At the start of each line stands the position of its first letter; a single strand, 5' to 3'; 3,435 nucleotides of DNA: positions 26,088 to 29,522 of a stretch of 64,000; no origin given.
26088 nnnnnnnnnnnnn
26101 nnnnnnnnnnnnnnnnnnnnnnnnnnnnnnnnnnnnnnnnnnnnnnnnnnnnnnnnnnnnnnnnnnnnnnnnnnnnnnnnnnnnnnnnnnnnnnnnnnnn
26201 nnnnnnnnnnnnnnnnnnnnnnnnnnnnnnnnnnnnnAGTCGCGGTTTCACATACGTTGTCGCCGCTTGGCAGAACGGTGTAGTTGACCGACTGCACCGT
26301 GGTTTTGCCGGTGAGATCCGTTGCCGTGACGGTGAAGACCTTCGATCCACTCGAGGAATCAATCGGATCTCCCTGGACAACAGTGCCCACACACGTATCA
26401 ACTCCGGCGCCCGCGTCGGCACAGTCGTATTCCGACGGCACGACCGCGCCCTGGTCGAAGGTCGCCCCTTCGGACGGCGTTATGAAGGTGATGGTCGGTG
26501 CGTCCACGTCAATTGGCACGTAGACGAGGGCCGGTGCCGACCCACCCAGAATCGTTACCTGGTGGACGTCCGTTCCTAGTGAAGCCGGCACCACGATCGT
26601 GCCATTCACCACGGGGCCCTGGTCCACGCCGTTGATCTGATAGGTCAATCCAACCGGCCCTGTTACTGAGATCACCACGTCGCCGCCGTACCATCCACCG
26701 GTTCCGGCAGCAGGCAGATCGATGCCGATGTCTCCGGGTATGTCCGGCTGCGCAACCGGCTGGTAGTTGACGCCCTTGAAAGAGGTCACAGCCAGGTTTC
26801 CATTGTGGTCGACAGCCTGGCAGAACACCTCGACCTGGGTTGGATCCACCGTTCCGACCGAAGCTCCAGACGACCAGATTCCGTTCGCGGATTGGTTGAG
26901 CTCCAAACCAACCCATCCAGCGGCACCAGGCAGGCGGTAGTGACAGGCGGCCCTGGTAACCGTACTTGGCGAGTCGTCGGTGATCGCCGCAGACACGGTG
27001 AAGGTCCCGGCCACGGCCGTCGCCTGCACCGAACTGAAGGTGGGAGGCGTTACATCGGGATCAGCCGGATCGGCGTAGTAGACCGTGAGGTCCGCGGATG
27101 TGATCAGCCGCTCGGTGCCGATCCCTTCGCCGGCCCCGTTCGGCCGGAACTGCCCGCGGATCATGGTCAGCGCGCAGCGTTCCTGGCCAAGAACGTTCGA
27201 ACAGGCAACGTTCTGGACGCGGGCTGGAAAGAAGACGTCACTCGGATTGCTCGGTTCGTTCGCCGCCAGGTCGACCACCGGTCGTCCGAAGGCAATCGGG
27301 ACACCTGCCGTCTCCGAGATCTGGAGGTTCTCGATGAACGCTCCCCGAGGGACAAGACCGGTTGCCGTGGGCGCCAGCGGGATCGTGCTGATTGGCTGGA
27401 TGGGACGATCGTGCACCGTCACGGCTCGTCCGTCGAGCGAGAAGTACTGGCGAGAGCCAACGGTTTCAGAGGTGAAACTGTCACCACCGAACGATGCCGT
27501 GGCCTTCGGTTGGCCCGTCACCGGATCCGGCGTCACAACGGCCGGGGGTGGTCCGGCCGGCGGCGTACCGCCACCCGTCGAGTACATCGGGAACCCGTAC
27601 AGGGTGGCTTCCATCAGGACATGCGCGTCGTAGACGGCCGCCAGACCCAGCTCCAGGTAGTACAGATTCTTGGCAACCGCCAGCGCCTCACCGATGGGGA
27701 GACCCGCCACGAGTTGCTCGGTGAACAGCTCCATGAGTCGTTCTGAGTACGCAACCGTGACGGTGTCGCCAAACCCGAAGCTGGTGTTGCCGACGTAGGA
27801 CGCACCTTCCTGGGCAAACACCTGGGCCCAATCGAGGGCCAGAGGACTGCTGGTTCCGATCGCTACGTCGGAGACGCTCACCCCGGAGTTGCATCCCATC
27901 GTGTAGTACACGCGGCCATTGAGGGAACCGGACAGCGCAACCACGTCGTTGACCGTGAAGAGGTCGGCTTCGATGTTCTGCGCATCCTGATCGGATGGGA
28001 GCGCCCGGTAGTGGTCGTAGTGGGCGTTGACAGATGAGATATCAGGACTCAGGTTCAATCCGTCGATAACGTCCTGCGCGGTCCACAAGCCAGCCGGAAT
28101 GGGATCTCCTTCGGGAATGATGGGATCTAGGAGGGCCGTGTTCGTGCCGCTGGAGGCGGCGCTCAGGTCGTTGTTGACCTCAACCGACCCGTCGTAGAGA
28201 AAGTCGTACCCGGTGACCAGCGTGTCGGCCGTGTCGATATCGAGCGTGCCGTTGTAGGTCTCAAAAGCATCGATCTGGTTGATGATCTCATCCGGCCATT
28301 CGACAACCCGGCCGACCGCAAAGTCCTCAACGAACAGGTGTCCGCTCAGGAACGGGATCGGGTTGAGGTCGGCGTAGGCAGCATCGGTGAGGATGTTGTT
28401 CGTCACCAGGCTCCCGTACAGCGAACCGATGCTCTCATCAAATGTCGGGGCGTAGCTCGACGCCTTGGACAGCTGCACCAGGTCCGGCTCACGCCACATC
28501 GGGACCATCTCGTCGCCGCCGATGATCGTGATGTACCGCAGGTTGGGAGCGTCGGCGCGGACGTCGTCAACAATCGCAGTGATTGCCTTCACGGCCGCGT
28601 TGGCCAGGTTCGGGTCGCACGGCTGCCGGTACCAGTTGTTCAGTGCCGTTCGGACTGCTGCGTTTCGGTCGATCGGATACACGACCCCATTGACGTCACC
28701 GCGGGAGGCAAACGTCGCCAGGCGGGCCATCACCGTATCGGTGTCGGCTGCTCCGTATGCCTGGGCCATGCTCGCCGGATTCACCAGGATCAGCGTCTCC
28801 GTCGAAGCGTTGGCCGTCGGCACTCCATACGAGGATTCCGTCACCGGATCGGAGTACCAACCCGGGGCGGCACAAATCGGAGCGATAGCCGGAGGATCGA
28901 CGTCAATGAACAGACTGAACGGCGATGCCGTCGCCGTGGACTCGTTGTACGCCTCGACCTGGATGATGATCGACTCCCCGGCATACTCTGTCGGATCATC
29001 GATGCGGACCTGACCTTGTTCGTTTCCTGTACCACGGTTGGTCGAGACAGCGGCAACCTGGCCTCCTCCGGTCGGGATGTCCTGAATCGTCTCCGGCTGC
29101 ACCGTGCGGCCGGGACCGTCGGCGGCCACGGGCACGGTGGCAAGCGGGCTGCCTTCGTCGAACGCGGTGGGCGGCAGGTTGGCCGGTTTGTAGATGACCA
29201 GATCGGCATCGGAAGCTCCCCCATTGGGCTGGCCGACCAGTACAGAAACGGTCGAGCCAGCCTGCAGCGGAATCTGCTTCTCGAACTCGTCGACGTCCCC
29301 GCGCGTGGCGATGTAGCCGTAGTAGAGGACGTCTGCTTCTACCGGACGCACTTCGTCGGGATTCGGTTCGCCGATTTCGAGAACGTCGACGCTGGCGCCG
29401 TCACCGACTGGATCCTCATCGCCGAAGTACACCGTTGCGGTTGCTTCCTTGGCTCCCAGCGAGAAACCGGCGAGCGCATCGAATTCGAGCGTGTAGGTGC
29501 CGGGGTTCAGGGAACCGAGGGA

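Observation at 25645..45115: Two giant paralogous secreted beta-helix/PLSAI-repeat/His-Cys-domain proteins flanking a STAND adenylate cyclase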

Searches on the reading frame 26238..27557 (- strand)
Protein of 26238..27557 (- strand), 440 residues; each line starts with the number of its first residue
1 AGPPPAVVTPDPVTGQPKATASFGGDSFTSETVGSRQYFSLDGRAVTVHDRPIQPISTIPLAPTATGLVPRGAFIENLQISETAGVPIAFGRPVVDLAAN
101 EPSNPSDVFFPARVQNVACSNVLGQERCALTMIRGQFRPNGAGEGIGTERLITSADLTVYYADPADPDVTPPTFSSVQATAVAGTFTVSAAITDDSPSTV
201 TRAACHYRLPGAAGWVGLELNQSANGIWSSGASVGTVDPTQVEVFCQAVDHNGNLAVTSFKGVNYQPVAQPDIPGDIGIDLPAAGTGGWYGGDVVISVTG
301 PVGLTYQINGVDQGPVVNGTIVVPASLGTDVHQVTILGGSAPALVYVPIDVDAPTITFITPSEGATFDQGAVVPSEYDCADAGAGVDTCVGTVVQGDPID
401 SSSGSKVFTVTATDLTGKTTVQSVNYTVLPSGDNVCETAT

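Call 74: search_protein_families(library=pfam, proteins=[window:26238-27557:-], max_evalue=0.5)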
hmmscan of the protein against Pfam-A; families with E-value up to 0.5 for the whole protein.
window:26238-27557:- (440 aa): 1 family
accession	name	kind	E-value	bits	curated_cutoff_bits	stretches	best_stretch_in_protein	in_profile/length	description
PF17957.7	Big_7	-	0.23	12.6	24.1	0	354-417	1-63/70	Bacterial Ig domain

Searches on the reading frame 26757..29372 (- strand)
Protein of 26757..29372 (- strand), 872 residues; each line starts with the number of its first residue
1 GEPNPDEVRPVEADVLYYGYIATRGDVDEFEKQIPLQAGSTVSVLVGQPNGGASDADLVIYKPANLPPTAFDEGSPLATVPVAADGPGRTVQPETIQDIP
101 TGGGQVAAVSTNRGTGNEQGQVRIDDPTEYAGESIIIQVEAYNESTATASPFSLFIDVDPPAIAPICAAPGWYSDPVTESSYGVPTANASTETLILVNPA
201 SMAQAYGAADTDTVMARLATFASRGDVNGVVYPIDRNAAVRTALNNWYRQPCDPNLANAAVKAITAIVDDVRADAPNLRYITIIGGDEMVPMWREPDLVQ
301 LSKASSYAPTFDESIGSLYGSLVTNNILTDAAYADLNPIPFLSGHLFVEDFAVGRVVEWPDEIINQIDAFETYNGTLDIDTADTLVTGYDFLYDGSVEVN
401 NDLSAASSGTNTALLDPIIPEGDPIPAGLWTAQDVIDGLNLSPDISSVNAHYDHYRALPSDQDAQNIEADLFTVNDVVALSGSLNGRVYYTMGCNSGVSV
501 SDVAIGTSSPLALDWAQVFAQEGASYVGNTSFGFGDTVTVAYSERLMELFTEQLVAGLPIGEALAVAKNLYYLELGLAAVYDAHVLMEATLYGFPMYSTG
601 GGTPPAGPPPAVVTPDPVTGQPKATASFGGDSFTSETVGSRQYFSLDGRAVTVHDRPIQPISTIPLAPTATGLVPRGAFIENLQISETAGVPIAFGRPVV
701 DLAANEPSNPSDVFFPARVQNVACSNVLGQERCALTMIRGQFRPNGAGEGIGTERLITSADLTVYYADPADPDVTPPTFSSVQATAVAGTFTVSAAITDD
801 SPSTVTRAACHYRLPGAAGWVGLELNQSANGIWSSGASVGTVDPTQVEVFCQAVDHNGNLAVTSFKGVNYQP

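Call 12: find_homologous_proteins(query=window:26757-29372:-, max_evalue=0.001)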
Query seq(872 aa) (872 aa): 7 proteins with E <= 0.001 among 8000 candidates.
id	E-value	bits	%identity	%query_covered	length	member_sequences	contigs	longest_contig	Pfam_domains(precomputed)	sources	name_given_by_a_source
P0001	9.9e-110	386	34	98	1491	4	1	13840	-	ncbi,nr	ncbi:MAG: hypothetical protein QOI20_3065 [Acidimicrobiaceae bacterium]|nr:hypothetical protein [Aci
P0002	3.7e-70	255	34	68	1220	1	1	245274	-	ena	-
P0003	1.3e-62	230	34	62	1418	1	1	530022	-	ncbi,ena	-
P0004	6.6e-51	192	28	78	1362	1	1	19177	PF04151.22,PF07705.18,PF01364.25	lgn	-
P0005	2.1e-42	163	27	78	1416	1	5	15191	PF04151.22,PF07705.18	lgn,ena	-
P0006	2.2e-34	137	31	51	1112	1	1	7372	PF02369.23,PF01364.25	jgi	-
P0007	5.1e-33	132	28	66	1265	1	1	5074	PF01364.25,PF19077.7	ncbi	-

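Call 22: find_encoding_contigs(protein=P0003, flank=10000, max_places=3)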
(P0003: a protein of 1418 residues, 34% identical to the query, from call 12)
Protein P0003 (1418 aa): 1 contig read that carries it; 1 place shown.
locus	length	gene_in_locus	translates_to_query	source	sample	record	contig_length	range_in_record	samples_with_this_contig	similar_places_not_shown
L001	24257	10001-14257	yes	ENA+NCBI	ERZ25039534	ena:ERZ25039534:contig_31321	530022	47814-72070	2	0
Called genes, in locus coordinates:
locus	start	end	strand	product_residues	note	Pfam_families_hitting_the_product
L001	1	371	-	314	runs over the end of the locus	PF13338:AbiEi_4, PF04480:DUF559 (weak), PF18741:MTES_1575 (faint)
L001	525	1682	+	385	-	PF01676:Metalloenzyme, PF10143:PhosphMutase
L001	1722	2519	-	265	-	PF01061:ABC2_membrane, PF12698:ABC2_membrane_3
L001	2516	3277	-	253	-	PF00005:ABC_tran, PF13304:AAA_21 (weak)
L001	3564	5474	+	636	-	-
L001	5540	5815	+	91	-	PF01197:Ribosomal_L31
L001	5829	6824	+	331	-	-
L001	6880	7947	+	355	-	PF03462:PCRF, PF00472:RF-1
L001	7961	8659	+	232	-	PF17827:PrmC_N, PF05175:MTS, PF13649:Methyltransf_25 (faint)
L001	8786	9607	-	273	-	PF24463:DUF7577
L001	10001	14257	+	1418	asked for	-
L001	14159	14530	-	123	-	-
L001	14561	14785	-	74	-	-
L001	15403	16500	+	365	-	-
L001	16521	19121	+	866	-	PF00211:Guanylate_cyc, PF13191:AAA_16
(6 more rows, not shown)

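Call 23: find_encoding_contigs(protein=P0002, flank=10000, max_places=3)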
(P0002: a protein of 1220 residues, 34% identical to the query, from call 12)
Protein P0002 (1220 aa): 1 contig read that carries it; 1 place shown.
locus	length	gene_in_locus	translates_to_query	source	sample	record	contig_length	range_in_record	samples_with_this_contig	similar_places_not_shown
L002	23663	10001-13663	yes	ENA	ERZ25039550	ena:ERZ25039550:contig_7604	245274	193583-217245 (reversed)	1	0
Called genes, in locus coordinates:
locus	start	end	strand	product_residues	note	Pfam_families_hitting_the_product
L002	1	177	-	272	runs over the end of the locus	-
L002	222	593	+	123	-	PF00069:Pkinase (weak), PF07714:PK_Tyr_Ser-Thr (weak)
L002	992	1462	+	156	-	PF16697:Yop-YscD_cpl, PF00498:FHA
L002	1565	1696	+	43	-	-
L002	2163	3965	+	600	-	PF00069:Pkinase, PF07714:PK_Tyr_Ser-Thr, PF13191:AAA_16 (weak)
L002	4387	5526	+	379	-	PF00515:TPR_1 (faint), PF07719:TPR_2 (faint), PF12862:ANAPC5 (faint), PF13176:TPR_7 (faint), PF13181:TPR_8 (faint), PF13424:TPR_12, PF17874:TPR_MalT, PF13424:TPR_12, +2 more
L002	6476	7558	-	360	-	PF13191:AAA_16 (weak)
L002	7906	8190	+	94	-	-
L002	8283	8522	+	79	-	-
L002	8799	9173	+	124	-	-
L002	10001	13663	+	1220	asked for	-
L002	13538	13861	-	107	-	-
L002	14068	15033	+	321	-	-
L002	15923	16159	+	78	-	-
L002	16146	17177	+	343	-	PF00027:cNMP_binding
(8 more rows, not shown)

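Call 24: find_encoding_contigs(protein=P0001, flank=10000, max_places=3)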
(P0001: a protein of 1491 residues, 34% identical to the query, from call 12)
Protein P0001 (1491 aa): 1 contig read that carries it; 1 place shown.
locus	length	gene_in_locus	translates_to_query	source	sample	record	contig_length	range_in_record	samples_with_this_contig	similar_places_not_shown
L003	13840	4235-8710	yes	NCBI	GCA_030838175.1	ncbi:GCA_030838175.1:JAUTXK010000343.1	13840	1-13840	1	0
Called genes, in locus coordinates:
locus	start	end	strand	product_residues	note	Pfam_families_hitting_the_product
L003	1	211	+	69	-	PF02785:Biotin_carb_C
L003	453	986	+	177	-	PF13185:GAF_2, PF01590:GAF, PF13492:GAF_3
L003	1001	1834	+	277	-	PF12706:Lactamase_B_2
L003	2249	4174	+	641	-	PF07676:PD40 (faint)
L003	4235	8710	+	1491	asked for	-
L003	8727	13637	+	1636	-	PF00211:Guanylate_cyc, PF13191:AAA_16, PF14559:TPR_19 (faint), PF13424:TPR_12, PF17874:TPR_MalT (weak), PF13374:TPR_10 (weak), PF13424:TPR_12, PF13432:TPR_16 (weak), +4 more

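Call 84: search_protein_families(library=pfam, proteins=[L003:1001-1834:+], max_evalue=0.01)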
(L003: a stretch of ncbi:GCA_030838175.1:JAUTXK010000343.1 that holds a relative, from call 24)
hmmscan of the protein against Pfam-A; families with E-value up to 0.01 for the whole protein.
L003:1001-1834:+ (277 aa): 1 family
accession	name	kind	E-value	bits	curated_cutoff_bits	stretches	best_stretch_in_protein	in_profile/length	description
PF12706.13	Lactamase_B_2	-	4.1e-18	66.2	27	1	42-242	5-200/200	Beta-lactamase superfamily domain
